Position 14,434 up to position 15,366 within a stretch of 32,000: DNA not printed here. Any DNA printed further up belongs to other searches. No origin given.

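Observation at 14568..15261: AT-rich orphan ORF with a PD-(D/E)xK-like motif inserted between the two permease genes of a Fur-controlled yfeABCD operon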

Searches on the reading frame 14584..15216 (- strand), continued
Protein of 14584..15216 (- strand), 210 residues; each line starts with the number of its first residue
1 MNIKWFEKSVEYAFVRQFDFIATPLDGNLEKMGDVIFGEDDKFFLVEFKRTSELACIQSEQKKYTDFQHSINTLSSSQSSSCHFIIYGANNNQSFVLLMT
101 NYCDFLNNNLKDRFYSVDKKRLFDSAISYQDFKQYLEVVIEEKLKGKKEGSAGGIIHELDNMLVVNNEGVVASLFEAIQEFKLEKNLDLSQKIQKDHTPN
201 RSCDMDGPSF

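Call 57: find_encoding_contigs(protein=P0007, flank=5000, max_places=6)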
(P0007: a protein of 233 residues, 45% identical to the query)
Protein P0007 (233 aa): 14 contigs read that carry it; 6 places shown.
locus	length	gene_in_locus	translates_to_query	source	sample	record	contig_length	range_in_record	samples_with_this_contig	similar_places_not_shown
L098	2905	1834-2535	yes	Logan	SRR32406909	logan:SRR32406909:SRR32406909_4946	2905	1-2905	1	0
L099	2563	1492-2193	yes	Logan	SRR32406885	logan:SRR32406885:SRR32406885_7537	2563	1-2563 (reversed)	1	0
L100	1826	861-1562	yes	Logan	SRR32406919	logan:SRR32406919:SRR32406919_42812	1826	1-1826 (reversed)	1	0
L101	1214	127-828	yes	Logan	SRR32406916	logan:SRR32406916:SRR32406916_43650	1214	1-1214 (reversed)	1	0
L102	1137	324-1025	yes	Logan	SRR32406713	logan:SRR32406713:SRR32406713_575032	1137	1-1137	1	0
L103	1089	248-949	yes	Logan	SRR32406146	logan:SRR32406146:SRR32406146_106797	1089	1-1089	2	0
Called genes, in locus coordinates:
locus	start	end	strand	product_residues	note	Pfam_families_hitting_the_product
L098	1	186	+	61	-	?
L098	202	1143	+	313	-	-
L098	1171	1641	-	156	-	-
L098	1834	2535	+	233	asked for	-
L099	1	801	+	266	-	?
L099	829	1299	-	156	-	-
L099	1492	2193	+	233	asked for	-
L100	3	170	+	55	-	?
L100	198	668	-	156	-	-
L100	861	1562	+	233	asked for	-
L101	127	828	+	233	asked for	-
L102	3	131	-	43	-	?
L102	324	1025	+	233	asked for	-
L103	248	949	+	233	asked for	-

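Call 58: find_encoding_contigs(protein=P0003, flank=5000, max_places=4)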
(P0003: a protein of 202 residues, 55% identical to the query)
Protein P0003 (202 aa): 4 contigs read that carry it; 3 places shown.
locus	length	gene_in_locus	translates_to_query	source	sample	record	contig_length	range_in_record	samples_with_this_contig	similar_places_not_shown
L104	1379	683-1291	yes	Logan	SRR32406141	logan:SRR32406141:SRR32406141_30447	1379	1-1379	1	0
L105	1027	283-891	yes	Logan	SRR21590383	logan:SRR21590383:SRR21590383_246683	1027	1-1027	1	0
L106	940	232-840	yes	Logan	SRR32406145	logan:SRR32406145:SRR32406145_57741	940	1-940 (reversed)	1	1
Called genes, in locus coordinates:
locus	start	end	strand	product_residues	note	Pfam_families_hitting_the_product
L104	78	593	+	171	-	PF01202:SKI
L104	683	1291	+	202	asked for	-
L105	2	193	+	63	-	?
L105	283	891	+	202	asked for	-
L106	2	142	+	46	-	?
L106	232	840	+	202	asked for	-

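Call 59: find_encoding_contigs(protein=P0004, flank=5000, max_places=4)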
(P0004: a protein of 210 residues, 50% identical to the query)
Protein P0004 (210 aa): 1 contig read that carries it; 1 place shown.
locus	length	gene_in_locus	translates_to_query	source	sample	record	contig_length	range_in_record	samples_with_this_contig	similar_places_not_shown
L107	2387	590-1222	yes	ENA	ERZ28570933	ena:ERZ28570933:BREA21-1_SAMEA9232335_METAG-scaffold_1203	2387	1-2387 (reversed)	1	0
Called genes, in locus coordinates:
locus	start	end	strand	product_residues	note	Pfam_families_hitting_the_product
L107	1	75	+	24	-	?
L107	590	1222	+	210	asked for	-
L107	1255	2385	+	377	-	?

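Call 64: find_related_loci(query=A2, collection=viral_contigs, flank=6000)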
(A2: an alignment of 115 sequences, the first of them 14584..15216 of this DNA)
Query A2 (210 aa) in viral_contigs; peptide patterns used: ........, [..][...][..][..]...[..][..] (x = any residue, [..] = any of these).
213 stretches matched a pattern; 15 encode a relative of the query (tblastn E <= 1e-3); 15 distinct loci.
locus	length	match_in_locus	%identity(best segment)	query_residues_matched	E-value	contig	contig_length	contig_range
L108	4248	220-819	30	3-210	5e-21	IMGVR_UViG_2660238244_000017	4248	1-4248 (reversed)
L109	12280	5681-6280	30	3-210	1e-19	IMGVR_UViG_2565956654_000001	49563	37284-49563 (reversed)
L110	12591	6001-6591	29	2-203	5e-19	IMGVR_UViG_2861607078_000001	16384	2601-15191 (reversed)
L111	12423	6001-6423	35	2-152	9e-18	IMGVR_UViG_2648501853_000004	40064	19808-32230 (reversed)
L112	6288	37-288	44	5-89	1e-16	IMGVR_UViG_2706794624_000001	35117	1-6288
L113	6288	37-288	44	5-89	1e-16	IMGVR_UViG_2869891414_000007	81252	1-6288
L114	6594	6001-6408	33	5-135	6e-15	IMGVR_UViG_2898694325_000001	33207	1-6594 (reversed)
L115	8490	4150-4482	34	5-104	3e-14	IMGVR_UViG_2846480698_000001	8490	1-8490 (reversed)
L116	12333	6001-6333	34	5-104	1e-13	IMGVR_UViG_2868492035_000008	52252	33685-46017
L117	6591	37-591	27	5-198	1e-12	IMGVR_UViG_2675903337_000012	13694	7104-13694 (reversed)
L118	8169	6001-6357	33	2-103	1e-9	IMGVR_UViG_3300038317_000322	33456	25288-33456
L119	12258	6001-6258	33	5-88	2e-7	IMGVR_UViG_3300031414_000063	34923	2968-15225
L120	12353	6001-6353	33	2-102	2e-7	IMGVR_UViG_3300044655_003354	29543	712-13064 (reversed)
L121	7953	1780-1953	42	3-50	2e-6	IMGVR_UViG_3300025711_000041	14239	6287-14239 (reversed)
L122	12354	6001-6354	25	3-102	9e-5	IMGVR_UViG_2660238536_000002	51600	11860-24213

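Call 65: find_related_loci(query=A2, collection=metagenome_contigs, flank=6000)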
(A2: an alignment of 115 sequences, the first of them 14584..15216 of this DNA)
Query A2 (210 aa) in metagenome_contigs; peptide patterns used: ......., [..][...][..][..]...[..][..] (x = any residue, [..] = any of these).
600 stretches matched a pattern (row limit reached: there are more); 126 encode a relative of the query (tblastn E <= 1e-3); the best 80 are kept; 80 distinct loci.
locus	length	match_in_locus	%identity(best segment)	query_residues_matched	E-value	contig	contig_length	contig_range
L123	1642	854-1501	33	5-210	1e-28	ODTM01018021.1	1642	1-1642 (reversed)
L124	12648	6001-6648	33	5-210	2e-28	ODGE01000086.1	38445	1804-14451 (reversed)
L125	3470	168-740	36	3-209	1e-27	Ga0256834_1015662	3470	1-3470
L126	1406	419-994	36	3-209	3e-27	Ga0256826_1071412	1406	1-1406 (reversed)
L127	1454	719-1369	33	5-210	1e-26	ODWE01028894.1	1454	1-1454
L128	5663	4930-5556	33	5-207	5e-25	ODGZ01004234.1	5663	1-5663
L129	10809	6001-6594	30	5-208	2e-24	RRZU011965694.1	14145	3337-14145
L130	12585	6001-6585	32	1-209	3e-24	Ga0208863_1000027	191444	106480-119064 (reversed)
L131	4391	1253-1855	34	1-198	1e-22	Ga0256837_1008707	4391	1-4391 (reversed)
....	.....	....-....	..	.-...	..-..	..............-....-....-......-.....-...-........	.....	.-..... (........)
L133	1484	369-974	33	2-208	2e-21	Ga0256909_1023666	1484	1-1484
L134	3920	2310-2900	31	1-210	3e-21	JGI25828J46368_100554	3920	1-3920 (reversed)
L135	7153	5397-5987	31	1-210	4e-21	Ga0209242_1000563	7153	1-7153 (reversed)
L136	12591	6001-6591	31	1-210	4e-21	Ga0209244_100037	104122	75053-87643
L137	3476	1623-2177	33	3-202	1e-20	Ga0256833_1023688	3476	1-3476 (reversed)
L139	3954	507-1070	32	1-192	4e-20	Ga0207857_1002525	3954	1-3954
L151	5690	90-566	30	3-173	1e-18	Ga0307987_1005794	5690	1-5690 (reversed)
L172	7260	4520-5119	31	5-208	8e-16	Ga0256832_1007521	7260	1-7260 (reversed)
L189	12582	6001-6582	31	5-197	8e-16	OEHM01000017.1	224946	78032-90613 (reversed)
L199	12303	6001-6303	41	5-88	1e-13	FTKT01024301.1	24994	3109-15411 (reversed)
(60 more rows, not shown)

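Call 70: search_protein_families(library=pfam, alignment_id=A3, max_evalue=0.00001)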
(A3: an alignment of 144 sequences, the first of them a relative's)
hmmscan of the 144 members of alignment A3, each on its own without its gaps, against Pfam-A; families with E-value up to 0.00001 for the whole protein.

A. member 1, L001:869-3886:+ (1005 aa): 5 families
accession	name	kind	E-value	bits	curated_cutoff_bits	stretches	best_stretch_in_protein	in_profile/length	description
PF18766.7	SWI2_SNF2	-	5.1e-25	88.9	26.7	1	277-439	1-144/221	SWI2/SNF2 ATPase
PF04851.21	ResIII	-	8.4e-13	49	22.5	1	274-437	4-146/164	Type III restriction enzyme, res subunit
PF04313.20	HSDR_N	-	1.6e-12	48.1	25.1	1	112-200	109-195/198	Type I restriction enzyme R protein N terminus (HSDR_N)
PF22679.2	T1R_D3-like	-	4.9e-09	37.2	27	1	665-717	100-153/158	Type I restriction enzyme subunit R domain 3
PF00270.35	DEAD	-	1.2e-06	28.8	26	0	292-439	12-143/167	DEAD/DEAH box helicase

B. families by the number of members that match (of 144 scanned): 99 families (the first 25 are shown)
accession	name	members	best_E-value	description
PF13676.11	TIR_2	5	2.1e-16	TIR domain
PF07514.17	TraI_2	3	1.2e-126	Putative helicase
PF00589.27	Phage_integrase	3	1.2e-27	Phage integrase family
PF04851.21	ResIII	3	1.9e-22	Type III restriction enzyme, res subunit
PF05016.21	ParE_toxin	3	3.2e-13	ParE toxin of type II toxin-antitoxin system, parDE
PF18163.6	LD_cluster2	2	4.9e-57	SLOG cluster2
PF07515.17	TraI_2_C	2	5.7e-42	Putative conjugal transfer nickase/helicase TraI C-term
PF13175.12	AAA_15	2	5.7e-31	AAA ATPase domain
PF18766.7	SWI2_SNF2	2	5.1e-25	SWI2/SNF2 ATPase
PF13304.12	AAA_21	2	1.9e-17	AAA domain, putative AbiEii toxin, Type IV TA system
PF04313.20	HSDR_N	2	1.6e-12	Type I restriction enzyme R protein N terminus (HSDR_N)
PF00270.35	DEAD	2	3.7e-09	DEAD/DEAH box helicase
PF02786.22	CPSase_L_D2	1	4.5e-113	Carbamoyl-phosphate synthase L chain, ATP binding domain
PF08902.16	DUF1848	1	1e-105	Domain of unknown function (DUF1848)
PF25596.1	CPSase_L_D1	1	4.9e-100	Carbamoyl phosphate synthase preATP-grasp domain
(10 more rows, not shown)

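Call 71: search_protein_families(library=padloc, alignment_id=A3, max_evalue=1e-8)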
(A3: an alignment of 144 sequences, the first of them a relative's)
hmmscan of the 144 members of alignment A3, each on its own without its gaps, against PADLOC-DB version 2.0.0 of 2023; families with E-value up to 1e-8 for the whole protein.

A. member 1, L001:869-3886:+ (1005 aa): 5 families
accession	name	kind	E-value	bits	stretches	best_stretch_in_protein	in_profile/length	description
PDLC03040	REase_I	-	4.6e-38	128.7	2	114-428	121-409/1029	Type I restriction enzyme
PDLC03048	REase_I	-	7.4e-29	98.5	1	113-437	98-395/976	Type I restriction enzyme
PDLC03041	REase_I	-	1.2e-16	58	0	272-440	310-475/1099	Type I restriction enzyme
PDLC03044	REase_I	-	1.3e-13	47.9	0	131-439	134-413/1034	Type I restriction enzyme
PDLC03046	REase_I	-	2.9e-12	43.3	0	274-439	264-436/1025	Type I restriction enzyme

B. families by the number of members that match (of 144 scanned): 216 families (the first 25 are shown)
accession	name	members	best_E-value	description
PDLC00070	GajA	2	2.1e-38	AAA ATPase domain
PDLC03040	REase_I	2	4.6e-38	Type I restriction enzyme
PDLC00271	PtuA1|PtuA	2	8.6e-35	AAA ATPase domain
PDLC00278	PtuA1|PtuA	2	2.1e-33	AAA ATPase domain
PDLC02979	AriA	2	2.2e-31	-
PDLC00067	GajA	2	5.4e-31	AAA ATPase domain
PDLC00090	GajA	2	3.8e-30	AAA ATPase domain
PDLC03048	REase_I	2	7.4e-29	Type I restriction enzyme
PDLC00096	GajA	2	5.5e-28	AAA ATPase domain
PDLC00083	GajA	2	1.1e-25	AAA ATPase domain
PDLC00091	GajA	2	1.5e-25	AAA ATPase domain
PDLC00072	GajA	2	3.6e-25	AAA ATPase domain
PDLC00069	GajA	2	1.2e-24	AAA ATPase domain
PDLC00066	GajA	2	2.4e-24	AAA ATPase domain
PDLC00093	GajA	2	2.7e-24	AAA ATPase domain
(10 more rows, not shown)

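Call 83: search_protein_families(library=pfam, alignment_id=A4, max_evalue=0.00001)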
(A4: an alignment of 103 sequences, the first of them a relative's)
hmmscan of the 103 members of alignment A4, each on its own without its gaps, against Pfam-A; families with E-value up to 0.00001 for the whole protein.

A. member 1, L082:7103-7576:+ (157 aa): 0 families

B. families by the number of members that match (of 103 scanned): 90 families (the first 25 are shown)
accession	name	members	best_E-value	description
PF00015.26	MCPsignal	2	1.1e-51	Methyl-accepting chemotaxis protein (MCP) signalling domain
PF00665.32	rve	2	5.7e-23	Integrase core domain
PF00589.27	Phage_integrase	2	1e-22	Phage integrase family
PF13683.12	rve_3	2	3.7e-18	Integrase core domain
PF00155.27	Aminotran_1_2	2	1.1e-15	Aminotransferase class I and II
PF04865.19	Baseplate_J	2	1.2e-13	Baseplate J-like protein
PF13333.12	rve_2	2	2.1e-13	Integrase core domain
PF01381.28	HTH_3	2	4.3e-10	Helix-turn-helix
PF03693.20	ParD_antitoxin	2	1.9e-09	Bacterial antitoxin of ParD toxin-antitoxin type II system and RHH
PF07514.17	TraI_2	1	5.5e-125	Putative helicase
PF01041.23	DegT_DnrJ_EryC1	1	2.1e-89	DegT/DnrJ/EryC1/StrS aminotransferase family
PF02417.20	Chromate_transp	1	6.8e-81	Chromate transporter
PF03969.22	AFG1_ATPase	1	1.4e-80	AFG1-like ATPase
PF04245.18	NA37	1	5e-68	37-kD nucleoid-associated bacterial protein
PF13561.12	adh_short_C2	1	3.2e-67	Enoyl-(Acyl carrier protein) reductase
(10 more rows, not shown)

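Call 88: get_annotated_region(hit=H3, flank=6000)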
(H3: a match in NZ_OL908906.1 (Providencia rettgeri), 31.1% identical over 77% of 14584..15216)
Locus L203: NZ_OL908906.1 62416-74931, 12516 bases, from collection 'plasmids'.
description: Providencia rettgeri strain CHS4.1 plasmid pCHS4.1-1, complete sequence
organism: Providencia rettgeri (NCBI taxid 587)
taxonomy: Bacteria; Pseudomonadota; Gammaproteobacteria; Enterobacterales; Morganellaceae; Providencia; Providencia rettgeri
host: -; source: -; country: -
typing (MOB-suite, as given by PLSDB): conjugative; replicon IncC,rep_cluster_1254,rep_cluster_1506; relaxase MOBH,MOBH,MOBH; mating-pair formation MPF_F
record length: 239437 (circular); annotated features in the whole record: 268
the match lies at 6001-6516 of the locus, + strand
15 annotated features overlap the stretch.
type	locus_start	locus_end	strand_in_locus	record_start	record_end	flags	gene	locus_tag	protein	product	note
CDS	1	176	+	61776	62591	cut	-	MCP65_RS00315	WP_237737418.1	DUF4365 domain-containing protein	-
CDS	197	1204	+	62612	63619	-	-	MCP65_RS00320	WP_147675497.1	hypothetical protein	-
CDS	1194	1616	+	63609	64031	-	-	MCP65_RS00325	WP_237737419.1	hypothetical protein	-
CDS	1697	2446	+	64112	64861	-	lepB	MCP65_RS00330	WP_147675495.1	signal peptidase I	GO:0009306 - protein secretion [Evidence IEA]; GO:0006465 - signal peptide processing [Evidence IEA]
CDS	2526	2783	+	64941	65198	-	-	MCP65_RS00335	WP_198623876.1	hypothetical protein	-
CDS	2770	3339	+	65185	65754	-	-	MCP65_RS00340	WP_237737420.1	GDSL-type esterase/lipase family protein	-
CDS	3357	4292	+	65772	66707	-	-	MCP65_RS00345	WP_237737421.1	restriction endonuclease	-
CDS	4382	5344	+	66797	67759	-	-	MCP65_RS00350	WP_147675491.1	hypothetical protein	-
CDS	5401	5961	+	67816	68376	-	-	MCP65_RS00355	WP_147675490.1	hypothetical protein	-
CDS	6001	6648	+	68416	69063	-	-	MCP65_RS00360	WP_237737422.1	hypothetical protein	-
CDS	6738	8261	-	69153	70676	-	-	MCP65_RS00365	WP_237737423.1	UvrD-helicase domain-containing protein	-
CDS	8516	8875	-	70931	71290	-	traA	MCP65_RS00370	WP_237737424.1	TraA family conjugative transfer protein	-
CDS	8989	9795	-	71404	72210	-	-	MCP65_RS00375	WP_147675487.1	thioredoxin domain-containing protein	-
CDS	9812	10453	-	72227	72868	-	-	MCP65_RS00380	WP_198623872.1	hypothetical protein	-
CDS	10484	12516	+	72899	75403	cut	mobH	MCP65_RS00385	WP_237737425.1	MobH family relaxase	-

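Call 89: get_annotated_region(hit=H5, flank=6000)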
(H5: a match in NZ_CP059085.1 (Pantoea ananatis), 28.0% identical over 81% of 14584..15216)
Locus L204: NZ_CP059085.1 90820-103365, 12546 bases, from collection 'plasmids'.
description: Pantoea ananatis strain OC5a plasmid pOC5aB, complete sequence
organism: Pantoea ananatis (NCBI taxid 553)
taxonomy: Bacteria; Pseudomonadota; Gammaproteobacteria; Enterobacterales; Erwiniaceae; Pantoea; Pantoea ananatis
host: -; source: Allium cepa,onion; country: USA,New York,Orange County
typing (MOB-suite, as given by PLSDB): conjugative; replicon rep_cluster_1441; relaxase MOBF; mating-pair formation MPF_F
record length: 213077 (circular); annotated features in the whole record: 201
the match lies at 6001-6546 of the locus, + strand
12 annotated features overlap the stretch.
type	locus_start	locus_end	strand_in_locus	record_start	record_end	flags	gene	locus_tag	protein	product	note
CDS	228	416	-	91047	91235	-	-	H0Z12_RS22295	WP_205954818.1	hypothetical protein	-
CDS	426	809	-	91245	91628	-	-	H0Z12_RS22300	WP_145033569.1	DUF1380 family protein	-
CDS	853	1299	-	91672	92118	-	-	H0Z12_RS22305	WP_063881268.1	antirestriction protein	-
CDS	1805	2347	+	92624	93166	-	tnpA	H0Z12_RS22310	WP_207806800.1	IS66-like element accessory protein TnpA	GO:0006313 - DNA transposition [Evidence IEA]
CDS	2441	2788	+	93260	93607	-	tnpB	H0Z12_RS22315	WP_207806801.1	IS66 family insertion sequence element accessory protein TnpB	-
CDS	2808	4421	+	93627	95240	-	-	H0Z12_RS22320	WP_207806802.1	IS66 family transposase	-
CDS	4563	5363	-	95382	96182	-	-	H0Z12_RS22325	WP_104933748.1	class I SAM-dependent methyltransferase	-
CDS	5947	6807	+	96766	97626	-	-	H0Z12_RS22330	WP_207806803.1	hypothetical protein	-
CDS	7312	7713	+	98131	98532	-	-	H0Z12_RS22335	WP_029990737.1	VOC family protein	-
CDS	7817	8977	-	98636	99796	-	-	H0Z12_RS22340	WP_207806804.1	IS30 family transposase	-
CDS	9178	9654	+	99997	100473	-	-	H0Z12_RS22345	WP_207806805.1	GNAT family N-acetyltransferase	-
CDS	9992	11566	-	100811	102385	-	-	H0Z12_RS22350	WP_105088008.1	methyl-accepting chemotaxis protein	GO:0007165 - signal transduction [Evidence IEA]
